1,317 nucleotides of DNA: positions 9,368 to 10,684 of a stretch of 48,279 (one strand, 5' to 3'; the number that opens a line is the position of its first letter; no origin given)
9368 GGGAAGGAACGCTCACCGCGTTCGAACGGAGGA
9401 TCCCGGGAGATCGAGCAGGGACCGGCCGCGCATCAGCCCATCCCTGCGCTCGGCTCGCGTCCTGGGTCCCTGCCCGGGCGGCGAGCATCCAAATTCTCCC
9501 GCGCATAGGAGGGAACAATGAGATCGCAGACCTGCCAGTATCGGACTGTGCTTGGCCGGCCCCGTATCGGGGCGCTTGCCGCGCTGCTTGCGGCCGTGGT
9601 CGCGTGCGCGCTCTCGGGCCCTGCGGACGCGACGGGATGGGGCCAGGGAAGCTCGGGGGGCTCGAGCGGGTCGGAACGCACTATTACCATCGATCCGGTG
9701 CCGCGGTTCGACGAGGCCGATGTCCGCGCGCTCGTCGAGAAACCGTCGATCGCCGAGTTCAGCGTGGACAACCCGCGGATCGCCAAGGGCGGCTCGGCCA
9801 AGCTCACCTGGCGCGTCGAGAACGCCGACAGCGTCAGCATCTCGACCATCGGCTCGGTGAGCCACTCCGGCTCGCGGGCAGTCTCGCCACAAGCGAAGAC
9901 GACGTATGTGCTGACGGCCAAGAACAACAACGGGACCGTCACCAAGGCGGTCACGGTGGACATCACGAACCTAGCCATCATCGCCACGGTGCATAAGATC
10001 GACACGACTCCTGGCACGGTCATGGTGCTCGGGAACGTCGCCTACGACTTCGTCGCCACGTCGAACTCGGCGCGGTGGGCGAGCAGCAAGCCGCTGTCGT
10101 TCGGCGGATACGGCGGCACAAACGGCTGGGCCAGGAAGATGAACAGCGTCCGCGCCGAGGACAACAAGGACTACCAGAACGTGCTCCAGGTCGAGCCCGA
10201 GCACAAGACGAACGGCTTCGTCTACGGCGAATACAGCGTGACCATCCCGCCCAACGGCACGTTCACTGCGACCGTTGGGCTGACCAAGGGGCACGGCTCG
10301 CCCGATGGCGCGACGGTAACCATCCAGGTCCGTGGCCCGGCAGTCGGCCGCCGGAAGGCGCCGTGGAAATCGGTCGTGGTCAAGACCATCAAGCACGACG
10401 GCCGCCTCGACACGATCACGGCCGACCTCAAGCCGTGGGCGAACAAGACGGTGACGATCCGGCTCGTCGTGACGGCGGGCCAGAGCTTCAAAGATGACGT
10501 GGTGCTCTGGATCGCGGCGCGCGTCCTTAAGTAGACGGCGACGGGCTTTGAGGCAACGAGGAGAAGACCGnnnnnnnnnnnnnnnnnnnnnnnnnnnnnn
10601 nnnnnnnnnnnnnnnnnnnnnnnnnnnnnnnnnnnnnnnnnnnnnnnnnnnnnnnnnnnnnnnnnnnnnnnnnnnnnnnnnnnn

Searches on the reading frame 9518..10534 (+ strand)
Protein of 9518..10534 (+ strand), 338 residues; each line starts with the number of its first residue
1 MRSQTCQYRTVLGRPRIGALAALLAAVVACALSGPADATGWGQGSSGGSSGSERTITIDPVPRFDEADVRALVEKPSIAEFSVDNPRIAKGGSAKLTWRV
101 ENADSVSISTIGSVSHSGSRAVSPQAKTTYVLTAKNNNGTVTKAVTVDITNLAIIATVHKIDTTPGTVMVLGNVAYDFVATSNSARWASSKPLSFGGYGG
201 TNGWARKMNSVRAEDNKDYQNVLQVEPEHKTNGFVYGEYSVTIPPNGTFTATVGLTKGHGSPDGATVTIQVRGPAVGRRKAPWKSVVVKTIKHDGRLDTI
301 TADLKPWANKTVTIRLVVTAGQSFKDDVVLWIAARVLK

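Call 9: search_protein_families(library=ncbifam, proteins=[window:9518-10534:+], max_evalue=0.1)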
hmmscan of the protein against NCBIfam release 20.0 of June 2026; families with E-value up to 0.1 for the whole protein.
window:9518-10534:+ (338 aa): 1 family
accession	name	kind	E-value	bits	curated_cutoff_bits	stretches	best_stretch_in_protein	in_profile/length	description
NF045517.1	halo_surf_dom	domain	0.0037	17.4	40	1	225-274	30-75/88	BGTF surface domain-containing protein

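Call 45: search_protein_families(library=phrogs, proteins=[window:9518-10534:+], max_evalue=0.01)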
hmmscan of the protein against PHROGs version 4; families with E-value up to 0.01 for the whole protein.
window:9518-10534:+ (338 aa): 2 families
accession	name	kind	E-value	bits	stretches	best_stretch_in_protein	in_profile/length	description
phrog_2155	-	head and packaging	2.7e-13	50.4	1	73-175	856-959/1193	virion structural protein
phrog_29022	-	head and packaging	3.7e-05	22.3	1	83-205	579-703/1883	virion structural protein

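Call 46: search_protein_families(library=padloc, proteins=[window:9518-10534:+], max_evalue=0.01)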
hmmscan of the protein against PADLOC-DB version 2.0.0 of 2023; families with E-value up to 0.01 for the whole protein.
window:9518-10534:+ (338 aa): 0 families

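Call 75: search_protein_families(library=pfam, proteins=[window:9518-10534:+], max_evalue=0.001)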
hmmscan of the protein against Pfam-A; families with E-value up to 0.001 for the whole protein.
window:9518-10534:+ (338 aa): 0 families
